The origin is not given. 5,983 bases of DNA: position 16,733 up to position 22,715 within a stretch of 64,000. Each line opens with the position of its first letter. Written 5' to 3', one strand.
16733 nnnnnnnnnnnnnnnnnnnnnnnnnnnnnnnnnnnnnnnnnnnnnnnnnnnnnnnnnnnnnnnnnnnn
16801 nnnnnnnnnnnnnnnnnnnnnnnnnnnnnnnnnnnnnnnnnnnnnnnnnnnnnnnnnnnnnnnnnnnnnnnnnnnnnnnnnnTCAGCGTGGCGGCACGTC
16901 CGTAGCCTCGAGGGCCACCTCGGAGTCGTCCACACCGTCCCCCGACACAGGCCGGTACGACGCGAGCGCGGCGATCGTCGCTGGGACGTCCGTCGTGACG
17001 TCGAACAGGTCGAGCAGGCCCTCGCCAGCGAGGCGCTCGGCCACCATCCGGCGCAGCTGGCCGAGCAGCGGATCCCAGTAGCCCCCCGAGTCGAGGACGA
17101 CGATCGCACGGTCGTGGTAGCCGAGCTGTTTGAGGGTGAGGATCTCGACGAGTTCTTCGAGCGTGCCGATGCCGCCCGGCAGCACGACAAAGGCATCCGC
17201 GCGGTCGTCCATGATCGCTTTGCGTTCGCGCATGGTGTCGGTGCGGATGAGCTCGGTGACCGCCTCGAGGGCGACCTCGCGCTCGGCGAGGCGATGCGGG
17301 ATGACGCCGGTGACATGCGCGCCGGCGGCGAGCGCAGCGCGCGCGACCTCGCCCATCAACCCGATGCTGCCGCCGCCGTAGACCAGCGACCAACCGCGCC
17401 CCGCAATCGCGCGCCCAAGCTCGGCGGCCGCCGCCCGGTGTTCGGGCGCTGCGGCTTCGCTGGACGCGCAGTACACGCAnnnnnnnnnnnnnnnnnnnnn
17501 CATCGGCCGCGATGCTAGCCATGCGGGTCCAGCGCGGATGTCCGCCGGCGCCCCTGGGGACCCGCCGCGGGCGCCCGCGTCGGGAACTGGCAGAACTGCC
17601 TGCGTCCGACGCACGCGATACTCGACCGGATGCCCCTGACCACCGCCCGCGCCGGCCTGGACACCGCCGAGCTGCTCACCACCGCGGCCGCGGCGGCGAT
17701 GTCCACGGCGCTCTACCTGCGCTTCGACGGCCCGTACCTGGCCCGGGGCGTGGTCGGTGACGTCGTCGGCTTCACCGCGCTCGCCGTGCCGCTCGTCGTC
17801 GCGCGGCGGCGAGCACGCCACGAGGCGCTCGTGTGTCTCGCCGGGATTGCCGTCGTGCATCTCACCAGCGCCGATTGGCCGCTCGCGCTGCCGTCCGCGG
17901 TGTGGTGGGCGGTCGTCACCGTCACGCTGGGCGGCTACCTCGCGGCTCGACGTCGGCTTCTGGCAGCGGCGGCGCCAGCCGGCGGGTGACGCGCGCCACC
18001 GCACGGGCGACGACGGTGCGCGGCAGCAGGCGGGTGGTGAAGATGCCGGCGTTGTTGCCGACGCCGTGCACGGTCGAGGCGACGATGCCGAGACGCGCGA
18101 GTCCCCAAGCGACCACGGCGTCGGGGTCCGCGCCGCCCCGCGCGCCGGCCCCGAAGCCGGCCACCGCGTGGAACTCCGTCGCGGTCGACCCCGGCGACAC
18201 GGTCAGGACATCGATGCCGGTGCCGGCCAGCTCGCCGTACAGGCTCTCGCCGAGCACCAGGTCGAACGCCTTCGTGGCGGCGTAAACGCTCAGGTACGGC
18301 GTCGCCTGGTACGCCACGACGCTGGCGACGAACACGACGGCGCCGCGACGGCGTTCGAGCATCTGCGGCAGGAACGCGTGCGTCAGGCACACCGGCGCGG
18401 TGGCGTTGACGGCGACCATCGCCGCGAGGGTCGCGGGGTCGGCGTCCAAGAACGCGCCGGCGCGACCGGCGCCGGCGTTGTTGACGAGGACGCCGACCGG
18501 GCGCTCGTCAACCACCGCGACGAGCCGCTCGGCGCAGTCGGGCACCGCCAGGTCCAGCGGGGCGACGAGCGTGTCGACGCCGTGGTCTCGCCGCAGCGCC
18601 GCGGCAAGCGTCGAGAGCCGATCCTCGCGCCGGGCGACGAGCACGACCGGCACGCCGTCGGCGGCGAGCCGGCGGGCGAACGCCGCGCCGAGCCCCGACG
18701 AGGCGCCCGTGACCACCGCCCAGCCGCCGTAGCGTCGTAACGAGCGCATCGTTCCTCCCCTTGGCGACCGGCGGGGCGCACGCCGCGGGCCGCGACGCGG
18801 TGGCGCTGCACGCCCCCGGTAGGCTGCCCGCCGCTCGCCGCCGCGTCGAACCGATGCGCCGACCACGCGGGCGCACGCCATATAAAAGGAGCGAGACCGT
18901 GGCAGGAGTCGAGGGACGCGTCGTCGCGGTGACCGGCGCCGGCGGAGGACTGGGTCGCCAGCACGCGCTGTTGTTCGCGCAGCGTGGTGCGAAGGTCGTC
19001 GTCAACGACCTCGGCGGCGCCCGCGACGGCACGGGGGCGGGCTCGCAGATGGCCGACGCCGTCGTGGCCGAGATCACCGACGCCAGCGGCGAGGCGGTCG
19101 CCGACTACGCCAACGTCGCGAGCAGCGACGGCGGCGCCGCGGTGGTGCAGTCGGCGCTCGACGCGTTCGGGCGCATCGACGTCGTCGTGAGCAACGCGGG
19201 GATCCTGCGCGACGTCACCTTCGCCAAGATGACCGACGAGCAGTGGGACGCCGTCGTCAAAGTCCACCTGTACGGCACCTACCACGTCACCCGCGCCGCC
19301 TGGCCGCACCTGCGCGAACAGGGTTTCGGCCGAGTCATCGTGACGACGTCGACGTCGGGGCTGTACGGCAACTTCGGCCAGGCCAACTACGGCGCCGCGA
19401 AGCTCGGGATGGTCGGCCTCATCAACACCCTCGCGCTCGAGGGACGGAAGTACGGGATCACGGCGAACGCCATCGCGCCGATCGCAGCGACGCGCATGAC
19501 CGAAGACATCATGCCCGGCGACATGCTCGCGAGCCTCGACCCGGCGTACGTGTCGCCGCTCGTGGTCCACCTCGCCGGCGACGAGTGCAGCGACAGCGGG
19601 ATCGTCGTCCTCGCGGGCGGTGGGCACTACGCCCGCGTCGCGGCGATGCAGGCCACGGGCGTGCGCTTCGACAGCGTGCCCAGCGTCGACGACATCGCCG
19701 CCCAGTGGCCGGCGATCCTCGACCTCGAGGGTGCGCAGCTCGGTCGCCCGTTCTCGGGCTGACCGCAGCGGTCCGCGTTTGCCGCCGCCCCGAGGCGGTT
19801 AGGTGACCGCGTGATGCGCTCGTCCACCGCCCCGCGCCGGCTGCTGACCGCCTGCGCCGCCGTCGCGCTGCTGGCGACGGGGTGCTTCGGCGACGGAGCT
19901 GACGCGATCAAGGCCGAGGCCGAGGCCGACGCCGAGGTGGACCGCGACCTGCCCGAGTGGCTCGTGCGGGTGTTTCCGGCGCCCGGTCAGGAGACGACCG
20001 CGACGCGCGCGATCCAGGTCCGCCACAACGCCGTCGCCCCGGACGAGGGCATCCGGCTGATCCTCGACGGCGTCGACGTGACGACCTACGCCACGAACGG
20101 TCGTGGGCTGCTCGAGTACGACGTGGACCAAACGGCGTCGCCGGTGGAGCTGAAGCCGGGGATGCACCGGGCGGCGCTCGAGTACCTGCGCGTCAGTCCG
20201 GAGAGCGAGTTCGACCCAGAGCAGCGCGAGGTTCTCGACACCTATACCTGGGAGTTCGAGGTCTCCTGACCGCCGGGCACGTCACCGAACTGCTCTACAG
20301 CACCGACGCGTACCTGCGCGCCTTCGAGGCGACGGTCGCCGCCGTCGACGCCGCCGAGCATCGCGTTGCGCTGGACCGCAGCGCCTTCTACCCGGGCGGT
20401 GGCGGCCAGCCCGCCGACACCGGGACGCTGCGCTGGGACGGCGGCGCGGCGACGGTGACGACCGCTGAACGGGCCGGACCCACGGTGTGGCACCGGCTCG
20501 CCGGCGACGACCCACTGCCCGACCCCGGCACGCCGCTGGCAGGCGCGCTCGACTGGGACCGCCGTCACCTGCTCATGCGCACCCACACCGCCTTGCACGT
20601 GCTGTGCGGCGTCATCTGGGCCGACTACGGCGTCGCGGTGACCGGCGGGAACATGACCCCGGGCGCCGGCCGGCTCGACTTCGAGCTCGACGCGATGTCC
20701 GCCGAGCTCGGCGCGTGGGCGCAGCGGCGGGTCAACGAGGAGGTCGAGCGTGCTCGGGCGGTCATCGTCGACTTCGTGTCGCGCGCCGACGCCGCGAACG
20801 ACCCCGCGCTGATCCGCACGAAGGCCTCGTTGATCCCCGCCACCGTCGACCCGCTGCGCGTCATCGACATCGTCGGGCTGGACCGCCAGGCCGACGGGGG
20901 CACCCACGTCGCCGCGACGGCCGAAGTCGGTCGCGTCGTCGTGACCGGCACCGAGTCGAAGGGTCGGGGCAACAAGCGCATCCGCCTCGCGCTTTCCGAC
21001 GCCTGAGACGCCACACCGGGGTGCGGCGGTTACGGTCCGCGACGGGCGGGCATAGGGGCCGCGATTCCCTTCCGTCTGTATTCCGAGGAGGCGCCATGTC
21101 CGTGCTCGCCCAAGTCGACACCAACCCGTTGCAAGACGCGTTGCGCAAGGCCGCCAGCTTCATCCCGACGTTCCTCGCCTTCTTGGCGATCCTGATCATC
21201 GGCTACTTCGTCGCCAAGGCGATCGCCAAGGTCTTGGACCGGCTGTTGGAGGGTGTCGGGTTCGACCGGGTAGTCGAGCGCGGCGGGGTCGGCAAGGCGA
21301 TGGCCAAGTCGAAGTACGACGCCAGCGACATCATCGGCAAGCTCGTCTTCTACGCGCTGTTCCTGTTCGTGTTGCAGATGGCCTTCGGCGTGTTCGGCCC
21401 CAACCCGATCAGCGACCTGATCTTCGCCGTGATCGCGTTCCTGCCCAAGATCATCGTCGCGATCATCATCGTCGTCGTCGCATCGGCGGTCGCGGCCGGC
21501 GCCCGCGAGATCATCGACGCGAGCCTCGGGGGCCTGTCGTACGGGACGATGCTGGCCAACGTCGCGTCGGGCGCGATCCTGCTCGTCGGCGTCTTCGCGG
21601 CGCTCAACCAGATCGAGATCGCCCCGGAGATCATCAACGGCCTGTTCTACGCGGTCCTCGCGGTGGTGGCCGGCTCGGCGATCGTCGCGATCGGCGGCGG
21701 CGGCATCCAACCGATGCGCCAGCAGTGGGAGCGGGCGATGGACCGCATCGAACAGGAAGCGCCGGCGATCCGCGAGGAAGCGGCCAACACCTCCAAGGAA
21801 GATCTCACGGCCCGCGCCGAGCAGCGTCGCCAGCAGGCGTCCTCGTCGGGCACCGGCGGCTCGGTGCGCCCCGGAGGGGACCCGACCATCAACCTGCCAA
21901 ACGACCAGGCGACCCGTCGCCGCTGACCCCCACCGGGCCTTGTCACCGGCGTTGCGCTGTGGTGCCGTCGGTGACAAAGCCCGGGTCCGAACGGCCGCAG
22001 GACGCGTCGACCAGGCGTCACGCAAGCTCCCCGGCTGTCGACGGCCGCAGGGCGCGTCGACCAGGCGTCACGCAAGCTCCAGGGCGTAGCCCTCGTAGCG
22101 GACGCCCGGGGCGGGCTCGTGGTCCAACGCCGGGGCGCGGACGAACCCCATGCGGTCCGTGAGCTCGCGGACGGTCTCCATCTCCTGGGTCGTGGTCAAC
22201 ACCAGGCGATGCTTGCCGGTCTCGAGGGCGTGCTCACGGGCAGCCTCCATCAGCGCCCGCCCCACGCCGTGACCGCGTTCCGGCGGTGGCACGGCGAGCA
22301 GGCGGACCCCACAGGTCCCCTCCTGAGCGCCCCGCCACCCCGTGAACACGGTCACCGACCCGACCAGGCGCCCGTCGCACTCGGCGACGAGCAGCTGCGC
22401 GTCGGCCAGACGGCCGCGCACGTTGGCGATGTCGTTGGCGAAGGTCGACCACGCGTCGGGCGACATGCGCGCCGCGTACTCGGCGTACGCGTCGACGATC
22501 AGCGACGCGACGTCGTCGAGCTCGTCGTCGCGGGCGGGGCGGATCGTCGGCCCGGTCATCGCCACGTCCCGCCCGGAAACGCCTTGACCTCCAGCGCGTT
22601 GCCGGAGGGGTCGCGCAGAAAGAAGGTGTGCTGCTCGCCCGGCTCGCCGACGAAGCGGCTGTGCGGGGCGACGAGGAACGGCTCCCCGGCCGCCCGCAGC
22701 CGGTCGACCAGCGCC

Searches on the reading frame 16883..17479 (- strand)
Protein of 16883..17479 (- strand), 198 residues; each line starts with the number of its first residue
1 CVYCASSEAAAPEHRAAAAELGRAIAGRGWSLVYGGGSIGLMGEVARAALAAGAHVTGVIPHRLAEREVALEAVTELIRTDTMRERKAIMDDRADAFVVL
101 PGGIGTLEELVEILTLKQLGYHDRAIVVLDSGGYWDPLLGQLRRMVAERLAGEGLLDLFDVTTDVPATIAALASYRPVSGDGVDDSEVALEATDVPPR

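Call 15: find_related_loci(query=window:16883-17479:-, collection=genome_contigs, flank=10000)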
Query window:16883-17479:- (198 aa) in genome_contigs; peptide patterns used: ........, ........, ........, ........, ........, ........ (x = any residue, [..] = any of these).
599 stretches matched a pattern (row limit reached: there are more); 410 encode a relative of the query (tblastn E <= 1e-3); the best 80 are kept; 80 distinct loci.
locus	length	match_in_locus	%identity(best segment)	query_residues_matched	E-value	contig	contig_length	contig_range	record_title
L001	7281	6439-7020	73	1-196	3e-87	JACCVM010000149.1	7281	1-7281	MAG: Euzebyaceae bacterium isolate MGR_bin126 SD2897-2912_k127_6654289, whole genome shotgun sequence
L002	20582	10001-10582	73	1-196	8e-82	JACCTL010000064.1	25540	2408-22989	MAG: Euzebyaceae bacterium isolate MGR_bin73 SD2897-2912_k127_8394366, whole genome shotgun sequence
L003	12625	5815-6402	72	1-198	1e-79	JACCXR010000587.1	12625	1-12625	MAG: Euzebyaceae bacterium isolate MGR_bin183 SD2897-2912_k127_6937881, whole genome shotgun sequence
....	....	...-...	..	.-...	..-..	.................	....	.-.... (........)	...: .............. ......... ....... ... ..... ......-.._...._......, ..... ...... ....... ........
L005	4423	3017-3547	71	1-177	5e-73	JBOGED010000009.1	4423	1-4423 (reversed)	MAG: Egibacteraceae bacterium isolate M3-B2_metabat2.bin.58 k127_54505, whole genome shotgun sequence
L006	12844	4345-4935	65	1-198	1e-78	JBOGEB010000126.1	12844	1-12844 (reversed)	MAG: Egibacteraceae bacterium isolate SD8052_metabat2.bin.1 NODE_133_length_12844_cov_22.680742, whole genome shotgun se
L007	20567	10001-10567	65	1-191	6e-73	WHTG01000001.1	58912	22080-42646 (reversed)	MAG: Nitriliruptorales bacterium isolate Dino_bin30 k141_380202_length_58912_cov_22.2645, whole genome shotgun sequence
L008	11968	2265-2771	71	1-169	5e-67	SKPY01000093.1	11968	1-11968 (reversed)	MAG: Nitriliruptorales bacterium isolate CSSed162cmA_398R1 CSSed16-2cmA-17450, whole genome shotgun sequence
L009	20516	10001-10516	67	1-172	3e-62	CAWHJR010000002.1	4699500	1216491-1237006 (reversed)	MAG: Euzebyaceae bacterium isolate MFD02840.bin.3.827 genome assembly, contig: contig_35940, whole genome shotgun sequen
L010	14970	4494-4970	60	1-159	2e-56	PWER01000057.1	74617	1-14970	MAG: Nitriliruptoria bacterium isolate T1Sed10_73 T1-Sed10-C143, whole genome shotgun sequence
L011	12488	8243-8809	48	2-191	3e-53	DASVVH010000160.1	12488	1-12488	MAG TPA_asm: Ardenticatenaceae bacterium isolate SMAG_U3338 k141_668097, whole genome shotgun sequence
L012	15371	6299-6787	59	1-163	9e-52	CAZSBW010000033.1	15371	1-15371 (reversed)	MAG TPA_asm: uncultured Salinivenus sp. isolate SRP185896_co2_48 genome assembly, contig: NODE_3328_length_15371_cov_9.1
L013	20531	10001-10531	50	1-177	8e-52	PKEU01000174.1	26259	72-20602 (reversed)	MAG: bacterium isolate RSA8 c_000000000373, whole genome shotgun sequence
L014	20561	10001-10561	47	1-188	6e-52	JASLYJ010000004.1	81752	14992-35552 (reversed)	MAG: Alphaproteobacteria bacterium isolate ETNP2_MAG_43 NODE_4_length_81752_cov_5.474037, whole genome shotgun sequence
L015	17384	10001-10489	55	1-163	1e-51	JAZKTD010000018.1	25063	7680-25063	MAG: Salinivenus sp. isolate NA-5cm_bin.2 NODE_541_length_25063_cov_33.615923, whole genome shotgun sequence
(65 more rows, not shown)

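Call 58: find_related_loci(query=window:16883-17479:-, collection=metagenome_contigs, flank=10000)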
Query window:16883-17479:- (198 aa) in metagenome_contigs; peptide patterns used: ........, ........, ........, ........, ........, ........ (x = any residue, [..] = any of these).
600 stretches matched a pattern (row limit reached: there are more); 383 encode a relative of the query (tblastn E <= 1e-3); the best 80 are kept; 80 distinct loci.
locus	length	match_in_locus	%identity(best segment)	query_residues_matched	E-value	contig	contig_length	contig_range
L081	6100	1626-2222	72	1-198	1e-87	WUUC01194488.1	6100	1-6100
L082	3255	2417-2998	73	1-196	2e-88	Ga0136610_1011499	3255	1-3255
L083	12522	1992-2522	76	1-177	2e-87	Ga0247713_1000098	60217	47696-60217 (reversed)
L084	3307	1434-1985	72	1-179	5e-83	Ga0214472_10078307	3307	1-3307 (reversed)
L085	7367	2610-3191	73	1-196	6e-82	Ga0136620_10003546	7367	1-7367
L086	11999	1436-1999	74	1-188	2e-80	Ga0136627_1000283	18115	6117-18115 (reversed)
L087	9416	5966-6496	75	1-177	5e-80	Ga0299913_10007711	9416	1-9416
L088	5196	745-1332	72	1-198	7e-80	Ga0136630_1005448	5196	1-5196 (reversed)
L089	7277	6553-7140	72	1-198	9e-80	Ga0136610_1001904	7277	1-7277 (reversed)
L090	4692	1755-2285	75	1-177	4e-77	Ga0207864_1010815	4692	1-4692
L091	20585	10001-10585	66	1-197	6e-69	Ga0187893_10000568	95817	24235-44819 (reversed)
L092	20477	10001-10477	60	1-159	1e-56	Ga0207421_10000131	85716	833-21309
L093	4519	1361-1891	55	1-177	2e-57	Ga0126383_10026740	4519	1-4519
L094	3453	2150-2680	55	1-177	2e-57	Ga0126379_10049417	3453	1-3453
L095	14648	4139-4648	56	1-173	2e-55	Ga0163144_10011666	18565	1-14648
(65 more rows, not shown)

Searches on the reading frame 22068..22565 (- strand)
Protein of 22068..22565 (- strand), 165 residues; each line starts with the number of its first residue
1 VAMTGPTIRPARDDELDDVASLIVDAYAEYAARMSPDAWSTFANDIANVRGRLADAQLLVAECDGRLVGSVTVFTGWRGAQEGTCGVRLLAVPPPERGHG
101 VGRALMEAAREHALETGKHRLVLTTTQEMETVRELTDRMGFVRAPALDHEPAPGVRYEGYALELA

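Call 60: search_protein_families(library=pfam, max_evalue=0.01, proteins=[window:22068-22565:-])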
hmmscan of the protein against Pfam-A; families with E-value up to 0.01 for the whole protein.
window:22068-22565:- (165 aa): 8 families
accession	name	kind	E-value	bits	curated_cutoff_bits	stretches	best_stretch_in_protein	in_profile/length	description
PF00583.31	Acetyltransf_1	-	2.2e-14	54.1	20.7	1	37-141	14-116/116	Acetyltransferase (GNAT) family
PF13508.13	Acetyltransf_7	-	2.9e-11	44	27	1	55-142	2-83/84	Acetyltransferase (GNAT) domain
PF13673.13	Acetyltransf_10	-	3.6e-08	33.9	23.6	1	32-143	3-109/128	Acetyltransferase (GNAT) domain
PF13527.13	Acetyltransf_9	-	4e-07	30.5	25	1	7-124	1-112/127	Acetyltransferase (GNAT) domain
PF13480.13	Acetyltransf_6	-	0.00017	22.2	22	1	12-123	27-134/143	Acetyltransferase (GNAT) domain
PF13523.12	Acetyltransf_8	-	0.0011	19.1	27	1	78-147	73-143/145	Acetyltransferase (GNAT) domain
PF13302.13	Acetyltransf_3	-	0.0027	18.8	25.4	1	7-141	3-137/138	Acetyltransferase (GNAT) domain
PF14542.12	Acetyltransf_CG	-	0.0032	18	30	1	82-118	22-58/80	GCN5-related N-acetyl-transferase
